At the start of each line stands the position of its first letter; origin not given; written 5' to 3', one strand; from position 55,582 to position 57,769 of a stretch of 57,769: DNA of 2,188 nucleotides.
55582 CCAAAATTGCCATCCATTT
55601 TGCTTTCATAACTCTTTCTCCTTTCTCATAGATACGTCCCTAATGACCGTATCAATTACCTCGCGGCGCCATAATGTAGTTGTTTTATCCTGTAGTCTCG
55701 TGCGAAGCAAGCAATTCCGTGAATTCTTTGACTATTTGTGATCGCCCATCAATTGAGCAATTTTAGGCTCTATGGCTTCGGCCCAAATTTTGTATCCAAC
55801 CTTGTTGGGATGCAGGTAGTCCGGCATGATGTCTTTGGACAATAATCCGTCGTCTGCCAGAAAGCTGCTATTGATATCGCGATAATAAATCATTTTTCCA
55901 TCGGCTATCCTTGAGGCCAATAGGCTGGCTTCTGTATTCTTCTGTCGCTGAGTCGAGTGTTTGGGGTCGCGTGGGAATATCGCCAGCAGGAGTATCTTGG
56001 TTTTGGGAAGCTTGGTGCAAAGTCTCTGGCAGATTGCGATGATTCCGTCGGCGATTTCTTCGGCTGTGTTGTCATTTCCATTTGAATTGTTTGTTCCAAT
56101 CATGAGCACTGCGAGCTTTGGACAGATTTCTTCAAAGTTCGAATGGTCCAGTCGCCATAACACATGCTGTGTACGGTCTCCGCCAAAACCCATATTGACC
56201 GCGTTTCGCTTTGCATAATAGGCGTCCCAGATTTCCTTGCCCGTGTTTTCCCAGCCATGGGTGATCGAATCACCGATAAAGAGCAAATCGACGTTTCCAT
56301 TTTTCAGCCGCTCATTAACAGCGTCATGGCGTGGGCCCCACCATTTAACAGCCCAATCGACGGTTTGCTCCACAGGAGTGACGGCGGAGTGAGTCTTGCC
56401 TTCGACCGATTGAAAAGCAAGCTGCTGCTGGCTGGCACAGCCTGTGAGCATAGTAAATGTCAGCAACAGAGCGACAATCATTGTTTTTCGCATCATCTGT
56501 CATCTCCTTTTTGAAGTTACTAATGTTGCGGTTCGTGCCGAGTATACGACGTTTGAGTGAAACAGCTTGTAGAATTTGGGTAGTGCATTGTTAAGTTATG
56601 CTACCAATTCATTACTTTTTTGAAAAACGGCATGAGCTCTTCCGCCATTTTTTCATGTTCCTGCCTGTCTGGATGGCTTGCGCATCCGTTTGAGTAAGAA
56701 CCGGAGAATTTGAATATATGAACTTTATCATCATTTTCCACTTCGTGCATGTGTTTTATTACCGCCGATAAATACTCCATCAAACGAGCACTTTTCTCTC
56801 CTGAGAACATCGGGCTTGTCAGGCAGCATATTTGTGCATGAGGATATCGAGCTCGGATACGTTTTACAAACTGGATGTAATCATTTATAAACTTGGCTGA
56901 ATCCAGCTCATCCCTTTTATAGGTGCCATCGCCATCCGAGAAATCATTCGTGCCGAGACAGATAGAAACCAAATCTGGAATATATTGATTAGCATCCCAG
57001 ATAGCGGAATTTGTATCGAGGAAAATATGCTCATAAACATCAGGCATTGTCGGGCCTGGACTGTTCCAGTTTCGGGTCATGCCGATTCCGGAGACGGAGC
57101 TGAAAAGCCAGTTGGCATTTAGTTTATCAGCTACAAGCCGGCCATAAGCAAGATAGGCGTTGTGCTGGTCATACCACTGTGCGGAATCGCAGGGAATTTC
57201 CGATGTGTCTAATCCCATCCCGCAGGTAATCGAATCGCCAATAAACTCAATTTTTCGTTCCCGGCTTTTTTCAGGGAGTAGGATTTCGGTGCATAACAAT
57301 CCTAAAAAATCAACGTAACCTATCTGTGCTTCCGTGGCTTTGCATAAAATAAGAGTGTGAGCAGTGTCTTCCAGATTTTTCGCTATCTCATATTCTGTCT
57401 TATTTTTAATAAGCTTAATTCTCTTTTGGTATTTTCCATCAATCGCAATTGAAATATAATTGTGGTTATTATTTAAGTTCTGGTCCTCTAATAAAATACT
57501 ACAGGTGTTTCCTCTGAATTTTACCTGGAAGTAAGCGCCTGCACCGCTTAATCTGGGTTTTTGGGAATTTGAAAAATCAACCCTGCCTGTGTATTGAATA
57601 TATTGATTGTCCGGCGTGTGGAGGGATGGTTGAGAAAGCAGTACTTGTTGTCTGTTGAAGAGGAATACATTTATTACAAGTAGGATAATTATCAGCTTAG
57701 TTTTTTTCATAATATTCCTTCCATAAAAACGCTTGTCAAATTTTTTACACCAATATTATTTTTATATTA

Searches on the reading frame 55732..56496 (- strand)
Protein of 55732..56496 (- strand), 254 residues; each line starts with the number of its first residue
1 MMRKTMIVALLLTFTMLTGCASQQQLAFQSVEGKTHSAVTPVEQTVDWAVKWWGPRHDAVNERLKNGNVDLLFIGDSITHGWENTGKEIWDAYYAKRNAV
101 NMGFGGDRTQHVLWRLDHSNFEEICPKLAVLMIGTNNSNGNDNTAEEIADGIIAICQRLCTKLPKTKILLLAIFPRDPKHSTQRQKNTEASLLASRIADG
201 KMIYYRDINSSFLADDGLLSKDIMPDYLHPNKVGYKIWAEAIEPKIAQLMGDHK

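Call 24: search_protein_families(library=pfam, proteins=[window:55732-56496:-], max_evalue=0.001)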
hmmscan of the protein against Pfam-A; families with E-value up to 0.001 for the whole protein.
window:55732-56496:- (254 aa): 2 families
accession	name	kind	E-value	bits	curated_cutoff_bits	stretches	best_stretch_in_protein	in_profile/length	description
PF13472.12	Lipase_GDSL_2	-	3.9e-25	89.8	32.9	1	73-237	1-178/178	GDSL-like Lipase/Acylhydrolase family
PF00657.28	Lipase_GDSL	-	4e-10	40.6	23.6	1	71-242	1-208/208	GDSL-like Lipase/Acylhydrolase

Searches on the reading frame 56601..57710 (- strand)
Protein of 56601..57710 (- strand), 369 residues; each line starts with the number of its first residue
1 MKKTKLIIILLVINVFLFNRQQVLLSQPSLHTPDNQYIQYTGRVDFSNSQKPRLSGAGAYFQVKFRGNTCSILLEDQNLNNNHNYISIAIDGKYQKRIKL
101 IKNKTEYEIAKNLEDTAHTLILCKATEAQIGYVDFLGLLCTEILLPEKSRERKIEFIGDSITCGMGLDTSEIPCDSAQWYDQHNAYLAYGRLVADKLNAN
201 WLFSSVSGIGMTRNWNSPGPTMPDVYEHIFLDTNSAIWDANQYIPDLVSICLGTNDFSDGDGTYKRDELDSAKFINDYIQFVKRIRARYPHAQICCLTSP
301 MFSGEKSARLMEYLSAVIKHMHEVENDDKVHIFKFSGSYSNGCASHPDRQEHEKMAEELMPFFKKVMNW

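Call 24: search_protein_families(library=pfam, proteins=[window:56601-57710:-], max_evalue=0.001)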
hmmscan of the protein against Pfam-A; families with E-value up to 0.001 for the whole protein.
window:56601-57710:- (369 aa): 3 families
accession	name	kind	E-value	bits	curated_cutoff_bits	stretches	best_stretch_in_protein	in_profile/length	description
PF17996.7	CE2_N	-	9.6e-27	93.6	27.9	1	40-142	1-100/108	Carbohydrate esterase 2 N-terminal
PF13472.12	Lipase_GDSL_2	-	2e-16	61.5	32.9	1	156-340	1-150/178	GDSL-like Lipase/Acylhydrolase family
PF00657.28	Lipase_GDSL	-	1.5e-13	51.8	23.6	1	154-359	1-208/208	GDSL-like Lipase/Acylhydrolase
